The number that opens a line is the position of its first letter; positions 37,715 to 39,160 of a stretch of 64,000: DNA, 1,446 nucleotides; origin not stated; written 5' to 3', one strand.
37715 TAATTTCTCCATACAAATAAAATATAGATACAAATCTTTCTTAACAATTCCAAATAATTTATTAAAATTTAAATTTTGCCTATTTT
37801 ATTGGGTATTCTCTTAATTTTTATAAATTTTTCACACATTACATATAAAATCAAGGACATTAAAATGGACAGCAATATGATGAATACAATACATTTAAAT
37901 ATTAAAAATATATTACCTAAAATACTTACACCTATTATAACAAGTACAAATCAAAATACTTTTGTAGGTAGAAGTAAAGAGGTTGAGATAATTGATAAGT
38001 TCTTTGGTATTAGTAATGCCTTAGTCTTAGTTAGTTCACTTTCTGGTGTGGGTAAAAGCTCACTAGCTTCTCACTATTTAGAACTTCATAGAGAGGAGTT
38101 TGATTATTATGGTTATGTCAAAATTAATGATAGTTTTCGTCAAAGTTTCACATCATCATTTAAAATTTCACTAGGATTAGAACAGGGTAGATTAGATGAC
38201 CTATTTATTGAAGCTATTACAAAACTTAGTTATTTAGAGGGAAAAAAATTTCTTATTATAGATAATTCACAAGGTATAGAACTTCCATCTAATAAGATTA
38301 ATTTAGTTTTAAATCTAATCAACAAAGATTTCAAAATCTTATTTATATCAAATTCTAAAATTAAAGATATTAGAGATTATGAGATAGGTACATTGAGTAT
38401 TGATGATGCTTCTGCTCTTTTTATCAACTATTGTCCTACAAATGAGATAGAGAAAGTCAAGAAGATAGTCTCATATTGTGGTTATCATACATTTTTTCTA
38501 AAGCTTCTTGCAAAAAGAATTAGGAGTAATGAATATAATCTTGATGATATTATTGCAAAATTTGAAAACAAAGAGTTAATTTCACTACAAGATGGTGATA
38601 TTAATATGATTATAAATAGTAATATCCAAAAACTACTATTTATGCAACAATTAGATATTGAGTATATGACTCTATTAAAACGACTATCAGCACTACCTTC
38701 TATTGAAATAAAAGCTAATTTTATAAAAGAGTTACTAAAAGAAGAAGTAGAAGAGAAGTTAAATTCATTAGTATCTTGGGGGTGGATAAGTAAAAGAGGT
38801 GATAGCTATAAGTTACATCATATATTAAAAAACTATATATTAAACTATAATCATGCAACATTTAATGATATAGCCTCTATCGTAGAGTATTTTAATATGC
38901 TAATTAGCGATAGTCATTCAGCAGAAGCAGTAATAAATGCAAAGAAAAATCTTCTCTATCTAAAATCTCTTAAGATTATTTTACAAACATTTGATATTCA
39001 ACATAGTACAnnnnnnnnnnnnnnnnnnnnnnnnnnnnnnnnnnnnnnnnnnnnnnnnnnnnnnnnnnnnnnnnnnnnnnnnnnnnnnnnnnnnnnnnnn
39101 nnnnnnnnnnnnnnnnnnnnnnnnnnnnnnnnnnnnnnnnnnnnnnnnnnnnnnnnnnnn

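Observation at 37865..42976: Tandem paralogous effector-less P-loop (STAND/NB-ARC-like) + TPR proteins in an islet flanked by methyltransferase relic, L,D-transpeptidase and HicAB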

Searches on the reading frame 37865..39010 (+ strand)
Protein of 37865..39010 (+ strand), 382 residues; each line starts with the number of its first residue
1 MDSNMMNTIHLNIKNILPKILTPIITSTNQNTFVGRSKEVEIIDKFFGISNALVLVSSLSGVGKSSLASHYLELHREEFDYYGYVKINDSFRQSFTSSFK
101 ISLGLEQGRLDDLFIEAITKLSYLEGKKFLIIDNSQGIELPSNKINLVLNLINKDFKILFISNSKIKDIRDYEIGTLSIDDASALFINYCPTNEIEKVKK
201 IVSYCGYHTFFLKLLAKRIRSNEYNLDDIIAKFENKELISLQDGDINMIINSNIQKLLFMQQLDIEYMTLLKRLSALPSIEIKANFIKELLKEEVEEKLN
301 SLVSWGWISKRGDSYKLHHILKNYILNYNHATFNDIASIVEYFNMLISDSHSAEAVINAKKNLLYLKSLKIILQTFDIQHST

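Call 9: search_solved_structures(query=window:37865-39010:+, max_evalue=10, show_alignments=3)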
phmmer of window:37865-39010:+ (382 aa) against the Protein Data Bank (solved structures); distinct sequences matched with E-value up to 10: 4.
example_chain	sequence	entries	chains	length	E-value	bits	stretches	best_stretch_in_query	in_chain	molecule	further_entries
7dg2_A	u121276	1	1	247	0.11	15.1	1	287-342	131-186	Non-structural maintenance of chromosomes element 1 homolog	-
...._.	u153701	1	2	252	0.41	13.2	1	281-347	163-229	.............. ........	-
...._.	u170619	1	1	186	0.6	12.7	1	86-179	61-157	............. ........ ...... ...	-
8db3_A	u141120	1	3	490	1.9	11.1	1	52-112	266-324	Circadian clock protein KaiC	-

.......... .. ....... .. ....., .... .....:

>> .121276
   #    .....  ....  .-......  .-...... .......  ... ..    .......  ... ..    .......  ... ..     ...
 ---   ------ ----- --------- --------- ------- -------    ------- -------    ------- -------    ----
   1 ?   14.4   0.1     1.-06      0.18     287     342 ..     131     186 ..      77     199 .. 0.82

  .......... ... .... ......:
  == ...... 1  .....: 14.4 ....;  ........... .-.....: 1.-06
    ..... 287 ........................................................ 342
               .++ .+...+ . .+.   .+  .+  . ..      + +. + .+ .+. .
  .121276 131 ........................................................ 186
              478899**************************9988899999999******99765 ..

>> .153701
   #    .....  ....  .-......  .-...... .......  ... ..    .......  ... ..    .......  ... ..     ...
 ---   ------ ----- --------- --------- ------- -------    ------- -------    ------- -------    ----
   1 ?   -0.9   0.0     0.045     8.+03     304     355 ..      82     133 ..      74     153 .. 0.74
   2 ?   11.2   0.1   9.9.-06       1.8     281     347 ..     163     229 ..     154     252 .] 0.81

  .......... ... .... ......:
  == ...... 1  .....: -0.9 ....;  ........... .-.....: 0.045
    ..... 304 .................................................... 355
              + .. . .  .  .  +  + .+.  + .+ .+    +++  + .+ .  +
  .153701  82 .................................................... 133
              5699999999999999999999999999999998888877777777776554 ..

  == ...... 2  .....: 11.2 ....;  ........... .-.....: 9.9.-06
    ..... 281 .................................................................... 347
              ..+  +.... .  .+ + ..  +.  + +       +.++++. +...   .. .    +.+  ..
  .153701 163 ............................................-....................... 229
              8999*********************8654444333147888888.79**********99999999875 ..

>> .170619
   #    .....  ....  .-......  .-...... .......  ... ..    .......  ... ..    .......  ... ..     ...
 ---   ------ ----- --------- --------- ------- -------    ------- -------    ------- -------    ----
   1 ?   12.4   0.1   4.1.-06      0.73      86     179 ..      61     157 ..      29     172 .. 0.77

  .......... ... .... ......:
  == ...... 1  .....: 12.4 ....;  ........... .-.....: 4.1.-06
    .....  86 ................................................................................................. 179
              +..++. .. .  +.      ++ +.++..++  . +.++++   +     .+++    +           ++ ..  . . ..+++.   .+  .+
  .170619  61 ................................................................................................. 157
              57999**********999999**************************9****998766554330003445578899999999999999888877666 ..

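Call 10: find_homologous_proteins(query=window:37865-39010:+, max_evalue=0.001)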
Query window:37865-39010:+: 7263 candidates shared short words with the query, none scored E <= 0.001.

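Call 14: find_related_loci(query=A1, collection=genome_contigs, flank=10000)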
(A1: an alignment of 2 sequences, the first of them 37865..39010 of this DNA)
Query A1 (382 aa) in genome_contigs; peptide patterns used: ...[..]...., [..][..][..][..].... (x = any residue, [..] = any of these).
161 stretches matched a pattern, but none encodes a relative of the query by tblastn (E <= 1e-3).

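Call 20: predict_structure(protein=window:37865-39010:+)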
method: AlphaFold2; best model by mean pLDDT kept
length: 382 residues; sequences in the alignment: 1
mean_pLDDT: 38.3   pTM: 0.25
mean pLDDT of the five models: 38.3, 38.1, 35.9, 35.7, 34.6
residues with pLDDT >= 90: 0; 70-90: 23; 50-70: 44; < 50: 315
segments of 3 or more residues with pLDDT < 50: 1-177, 206-210, 236-336, 352-362, 364-366, 368-382
pLDDT, mean of each block of 10 residues (from residue 1): 27 29 27 27 29 27 24 26 27 30 30 35 31 30 29 28 26 39 66 78 55 61 73 55 32 27 33 37 43 40 33 37 36 47 53 46 48 39 27
secondary structure, 60 per line:
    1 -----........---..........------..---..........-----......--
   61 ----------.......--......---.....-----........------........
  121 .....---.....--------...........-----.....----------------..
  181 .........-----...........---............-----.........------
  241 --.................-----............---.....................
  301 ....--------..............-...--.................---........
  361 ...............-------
elements in order: E6-13 H17-26 H38-47 E53-58 E71-77 E80-85 H89-93 E99-106 H113-125 E129-133 H142-152 E158-162 H179-189 H195-205 H209-220 H226-234 H243-259 H265-276 H280-304 H313-326 H333-349 H353-375

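Call 24: search_protein_representatives(alignment_id=A1)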
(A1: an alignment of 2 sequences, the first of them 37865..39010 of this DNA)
Query: 2 sequences, 382 profile positions. Proteins with E-value up to 0.001 (for the whole library): 1569; up to 1e-10: 632; up to 1e-30: 78. The best 150 are listed.
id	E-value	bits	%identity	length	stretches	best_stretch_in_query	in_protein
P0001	4.4e-124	430.9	-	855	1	12-379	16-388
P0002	1.5e-85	304.0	-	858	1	21-378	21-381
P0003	1.9e-83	297.1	-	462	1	5-378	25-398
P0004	8.0e-80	285.2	-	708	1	14-375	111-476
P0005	6.3e-79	282.3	-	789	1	24-380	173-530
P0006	6.3e-76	272.4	-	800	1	20-375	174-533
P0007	2.5e-74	267.1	-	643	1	6-345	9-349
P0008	1.9e-72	260.9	-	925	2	25-377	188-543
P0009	7.8e-72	258.9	-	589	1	12-373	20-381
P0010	5.8e-71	256.0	-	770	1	14-376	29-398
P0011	2.1e-70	254.2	-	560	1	15-348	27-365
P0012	1.7e-69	251.2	-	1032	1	24-378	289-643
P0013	3.2e-69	250.3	-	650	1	13-374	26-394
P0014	5.4e-68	246.3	-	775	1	10-376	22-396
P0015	1.5e-64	234.9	-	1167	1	15-378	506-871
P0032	3.5e-57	210.7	-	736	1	12-378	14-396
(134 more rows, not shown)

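Call 32: search_solved_structures(query=A2, max_evalue=1, show_alignments=2)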
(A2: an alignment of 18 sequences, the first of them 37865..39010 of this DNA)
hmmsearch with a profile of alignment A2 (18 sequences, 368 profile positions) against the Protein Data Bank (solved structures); distinct sequences matched with E-value up to 1: 35.
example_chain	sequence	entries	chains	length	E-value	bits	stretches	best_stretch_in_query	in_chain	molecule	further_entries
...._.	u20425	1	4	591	1.2e-06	31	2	167-335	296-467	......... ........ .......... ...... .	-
7jlv_A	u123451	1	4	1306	1.7e-06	30.5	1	11-207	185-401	Disease resistance protein Roq1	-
7jlu_A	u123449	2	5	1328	1.7e-06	30.5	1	11-207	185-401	Disease resistance protein Roq1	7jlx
9cc8_A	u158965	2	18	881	7.5e-06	28.4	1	12-168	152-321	NLR-required for cell death 4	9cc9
5juy_A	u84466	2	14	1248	9.2e-06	28.1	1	167-335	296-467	Apoptotic protease-activating factor 1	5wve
3jbt_A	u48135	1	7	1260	1e-05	27.9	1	167-335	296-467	Apoptotic protease-activating factor 1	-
3j2t_A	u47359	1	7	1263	1e-05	27.9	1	167-335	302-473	Apoptotic protease-activating factor 1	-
6s2p_N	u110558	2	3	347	0.00027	23.3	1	14-148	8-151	NRC1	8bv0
2qen_A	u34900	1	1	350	0.0003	23.1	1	11-107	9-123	WALKER-TYPE ATPASE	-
9ri9_B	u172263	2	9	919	0.00042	22.6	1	14-147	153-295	NRC3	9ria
8xuo_A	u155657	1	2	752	0.00066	22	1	13-147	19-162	NRC2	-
8xuq_A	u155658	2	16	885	0.00081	21.7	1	13-147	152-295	NRC2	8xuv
3sfz_A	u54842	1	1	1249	0.0014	20.9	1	14-335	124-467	Apoptotic peptidase activating factor 1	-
3shf_A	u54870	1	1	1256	0.0015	20.9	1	14-335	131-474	Apoptotic peptidase activating factor 1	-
9fyc_A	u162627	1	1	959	0.0017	20.6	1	37-178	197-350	CC-NBS-LRR resistance protein MLA13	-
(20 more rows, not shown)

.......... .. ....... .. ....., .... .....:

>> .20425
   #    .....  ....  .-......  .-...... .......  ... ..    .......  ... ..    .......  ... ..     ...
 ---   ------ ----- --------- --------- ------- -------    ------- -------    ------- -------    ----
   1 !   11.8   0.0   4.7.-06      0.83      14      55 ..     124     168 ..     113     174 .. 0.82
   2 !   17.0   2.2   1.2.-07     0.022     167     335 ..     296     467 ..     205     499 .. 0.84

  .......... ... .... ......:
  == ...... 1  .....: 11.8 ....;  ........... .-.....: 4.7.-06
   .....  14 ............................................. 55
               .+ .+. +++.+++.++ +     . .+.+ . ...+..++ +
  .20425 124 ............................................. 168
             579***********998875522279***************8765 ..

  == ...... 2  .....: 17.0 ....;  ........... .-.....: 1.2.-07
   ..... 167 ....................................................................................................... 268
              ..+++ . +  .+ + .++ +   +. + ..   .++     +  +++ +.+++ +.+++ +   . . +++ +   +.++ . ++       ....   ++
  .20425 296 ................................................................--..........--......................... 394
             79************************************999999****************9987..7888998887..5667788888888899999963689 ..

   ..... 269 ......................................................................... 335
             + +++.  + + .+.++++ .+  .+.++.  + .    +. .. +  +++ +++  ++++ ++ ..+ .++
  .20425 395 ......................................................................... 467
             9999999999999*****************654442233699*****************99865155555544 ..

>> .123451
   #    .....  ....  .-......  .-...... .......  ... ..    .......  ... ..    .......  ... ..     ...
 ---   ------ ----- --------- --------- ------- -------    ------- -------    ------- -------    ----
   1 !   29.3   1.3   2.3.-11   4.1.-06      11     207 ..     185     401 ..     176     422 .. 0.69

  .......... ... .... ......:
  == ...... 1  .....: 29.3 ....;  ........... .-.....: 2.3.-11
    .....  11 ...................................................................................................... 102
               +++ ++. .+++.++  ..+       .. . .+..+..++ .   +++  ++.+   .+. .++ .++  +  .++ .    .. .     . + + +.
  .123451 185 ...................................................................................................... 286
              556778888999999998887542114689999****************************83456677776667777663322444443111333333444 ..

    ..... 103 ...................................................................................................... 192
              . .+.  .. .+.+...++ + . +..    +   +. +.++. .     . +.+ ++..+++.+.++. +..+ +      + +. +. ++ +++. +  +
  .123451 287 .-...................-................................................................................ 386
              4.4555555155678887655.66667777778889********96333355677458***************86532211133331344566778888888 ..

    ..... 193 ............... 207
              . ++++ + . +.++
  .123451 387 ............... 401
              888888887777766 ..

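Call 34: find_encoding_contigs(protein=P0001, flank=10000)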
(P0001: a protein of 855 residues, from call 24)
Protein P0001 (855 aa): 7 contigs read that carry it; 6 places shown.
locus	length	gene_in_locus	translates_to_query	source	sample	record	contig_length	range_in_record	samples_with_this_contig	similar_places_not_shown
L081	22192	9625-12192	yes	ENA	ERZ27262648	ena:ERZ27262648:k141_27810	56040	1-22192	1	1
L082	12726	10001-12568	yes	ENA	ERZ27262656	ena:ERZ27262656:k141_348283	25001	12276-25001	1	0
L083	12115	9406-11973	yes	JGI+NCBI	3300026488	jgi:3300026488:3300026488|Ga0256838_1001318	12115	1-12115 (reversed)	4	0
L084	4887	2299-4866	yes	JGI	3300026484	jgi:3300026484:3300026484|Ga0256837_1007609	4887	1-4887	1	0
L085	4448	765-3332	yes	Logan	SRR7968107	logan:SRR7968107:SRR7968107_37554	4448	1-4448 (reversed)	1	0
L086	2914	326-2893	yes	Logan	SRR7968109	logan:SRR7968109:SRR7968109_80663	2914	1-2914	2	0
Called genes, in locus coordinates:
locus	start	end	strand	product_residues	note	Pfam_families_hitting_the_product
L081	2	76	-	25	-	?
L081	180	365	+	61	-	-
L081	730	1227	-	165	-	-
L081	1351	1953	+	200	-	PF13426:PAS_9 (weak), PF08447:PAS_3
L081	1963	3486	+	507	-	PF00171:Aldedh, PF05893:LuxC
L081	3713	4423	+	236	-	-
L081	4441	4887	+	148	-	PF02639:DUF188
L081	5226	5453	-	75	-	-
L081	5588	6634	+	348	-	PF01208:URO-D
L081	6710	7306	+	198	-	PF00578:AhpC-TSA, PF08534:Redoxin, PF10417:1-cysPrx_C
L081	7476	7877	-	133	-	PF02810:SEC-C, PF17775:YchJ_M-like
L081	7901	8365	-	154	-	PF07308:DUF1456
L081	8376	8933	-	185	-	PF00156:Pribosyltran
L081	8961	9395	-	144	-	PF03653:UPF0093, PF05425:CopD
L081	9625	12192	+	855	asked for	PF24885:TPR_NPHP3, PF13424:TPR_12, PF24885:TPR_NPHP3, PF13374:TPR_10, PF13424:TPR_12, PF00515:TPR_1, PF13424:TPR_12, PF13424:TPR_12, +17 more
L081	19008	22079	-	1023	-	PF07696:7TMR-DISMED2, PF07695:7TMR-DISM_7TM, PF13426:PAS_9, PF00512:HisKA, PF02518:HATPase_c, PF00072:Response_reg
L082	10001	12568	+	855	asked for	PF24885:TPR_NPHP3, PF13424:TPR_12, PF24885:TPR_NPHP3, PF13374:TPR_10, PF13424:TPR_12, PF00515:TPR_1, PF13424:TPR_12, PF13424:TPR_12, +17 more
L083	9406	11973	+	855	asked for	PF24885:TPR_NPHP3, PF13424:TPR_12, PF24885:TPR_NPHP3, PF13374:TPR_10, PF13424:TPR_12, PF00515:TPR_1, PF13424:TPR_12, PF13424:TPR_12, +17 more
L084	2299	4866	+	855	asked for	PF24885:TPR_NPHP3, PF13424:TPR_12, PF24885:TPR_NPHP3, PF13374:TPR_10, PF13424:TPR_12, PF00515:TPR_1, PF13424:TPR_12, PF13424:TPR_12, +17 more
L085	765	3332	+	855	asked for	PF24885:TPR_NPHP3, PF13424:TPR_12, PF24885:TPR_NPHP3, PF13374:TPR_10, PF13424:TPR_12, PF00515:TPR_1, PF13424:TPR_12, PF13424:TPR_12, +17 more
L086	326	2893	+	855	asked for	PF24885:TPR_NPHP3, PF13424:TPR_12, PF24885:TPR_NPHP3, PF13374:TPR_10, PF13424:TPR_12, PF00515:TPR_1, PF13424:TPR_12, PF13424:TPR_12, +17 more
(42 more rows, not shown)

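Call 35: find_encoding_contigs(protein=P0002, flank=10000, max_places=4)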
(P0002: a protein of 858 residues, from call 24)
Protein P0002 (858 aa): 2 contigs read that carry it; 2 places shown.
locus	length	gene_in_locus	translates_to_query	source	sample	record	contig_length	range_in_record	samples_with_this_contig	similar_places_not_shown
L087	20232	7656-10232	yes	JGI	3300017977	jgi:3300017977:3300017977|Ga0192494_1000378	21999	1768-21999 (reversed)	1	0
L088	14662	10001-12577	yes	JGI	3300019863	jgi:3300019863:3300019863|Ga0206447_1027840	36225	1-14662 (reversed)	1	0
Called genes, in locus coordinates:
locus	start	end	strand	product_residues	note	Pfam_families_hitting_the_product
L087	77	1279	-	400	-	PF03573:OprD (weak)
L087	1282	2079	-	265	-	PF00929:RNase_T, PF16473:Rv2179c-like (faint)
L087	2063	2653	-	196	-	PF00697:PRAI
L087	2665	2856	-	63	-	-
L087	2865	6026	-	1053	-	PF02384:N6_Mtase, PF07669:Eco57I, PF01420:Methylase_S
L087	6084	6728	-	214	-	PF00834:Ribul_P_3_epim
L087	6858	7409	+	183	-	PF01871:AMMECR1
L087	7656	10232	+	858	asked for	PF13401:AAA_22 (weak), PF24885:TPR_NPHP3 (weak), PF13424:TPR_12, PF13424:TPR_12, PF24885:TPR_NPHP3, PF13374:TPR_10, PF13424:TPR_12, PF13424:TPR_12, +12 more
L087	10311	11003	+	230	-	PF00072:Response_reg, PF00486:Trans_reg_C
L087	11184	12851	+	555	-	PF07696:7TMR-DISMED2, PF07695:7TMR-DISM_7TM, PF07536:HWE_HK (faint), PF07568:HisKA_2, PF13581:HATPase_c_2 (weak), PF02518:HATPase_c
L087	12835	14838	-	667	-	PF07715:Plug, PF00593:TonB_dep_Rec_b-barrel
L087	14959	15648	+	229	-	PF00072:Response_reg, PF00486:Trans_reg_C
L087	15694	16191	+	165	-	PF13689:DUF4154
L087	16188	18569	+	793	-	PF07715:Plug, PF00593:TonB_dep_Rec_b-barrel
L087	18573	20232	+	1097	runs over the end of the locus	PF13426:PAS_9 (faint), PF17152:CHASE8 (weak), PF00672:HAMP (weak), PF00512:HisKA, PF02518:HATPase_c, PF00072:Response_reg, PF01627:Hpt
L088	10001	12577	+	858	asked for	PF13401:AAA_22 (weak), PF24885:TPR_NPHP3 (weak), PF13424:TPR_12, PF13424:TPR_12, PF24885:TPR_NPHP3, PF13374:TPR_10, PF13424:TPR_12, PF13424:TPR_12, +12 more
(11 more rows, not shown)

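Call 41: find_encoding_contigs(protein=P0032, flank=6000, max_places=4)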
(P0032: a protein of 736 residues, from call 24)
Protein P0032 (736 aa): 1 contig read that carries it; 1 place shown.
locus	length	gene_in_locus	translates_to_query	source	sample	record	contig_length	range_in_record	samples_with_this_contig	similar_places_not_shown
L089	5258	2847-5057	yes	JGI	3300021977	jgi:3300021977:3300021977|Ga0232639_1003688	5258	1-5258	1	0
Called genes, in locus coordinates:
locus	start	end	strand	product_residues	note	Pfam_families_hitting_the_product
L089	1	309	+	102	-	?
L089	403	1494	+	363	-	PF00150:Cellulase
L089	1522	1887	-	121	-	PF01850:PIN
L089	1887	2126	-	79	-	-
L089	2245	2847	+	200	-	-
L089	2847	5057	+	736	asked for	PF13374:TPR_10, PF13424:TPR_12, PF24885:TPR_NPHP3, PF13374:TPR_10, PF13424:TPR_12, PF24885:TPR_NPHP3, PF13374:TPR_10, PF24885:TPR_NPHP3, +18 more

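Call 43: predict_structure(alignment_id=A2)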
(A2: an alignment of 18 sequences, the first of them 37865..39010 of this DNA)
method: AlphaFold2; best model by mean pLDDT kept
length: 382 residues; sequences in the alignment: 18
mean_pLDDT: 86.4   pTM: 0.78
mean pLDDT of the five models: 86.4, 85.5, 85.1, 84.9, 83.5
residues with pLDDT >= 90: 207; 70-90: 142; 50-70: 10; < 50: 23
segments of 3 or more residues with pLDDT < 50: 1-14, 26-31, 380-382
pLDDT, mean of each block of 10 residues (from residue 1): 36 62 61 76 94 90 87 92 88 91 88 95 96 87 93 97 91 90 92 96 93 91 89 95 87 91 89 91 92 94 91 88 87 90 85 81 86 71 41
secondary structure, 60 per line:
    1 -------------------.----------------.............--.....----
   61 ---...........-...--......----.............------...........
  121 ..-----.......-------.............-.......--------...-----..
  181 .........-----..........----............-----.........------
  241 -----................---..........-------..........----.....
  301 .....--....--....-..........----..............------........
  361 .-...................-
elements in order: H37-49 E52-56 H64-74 E81-86 H91-103 H110-122 E128-134 H142-154 E156-162 E171-173 H179-189 H195-204 H209-220 H226-234 H246-261 H265-274 H284-291 H296-305 E308-311 E314-317 H319-328 H333-346 H353-361 H363-381
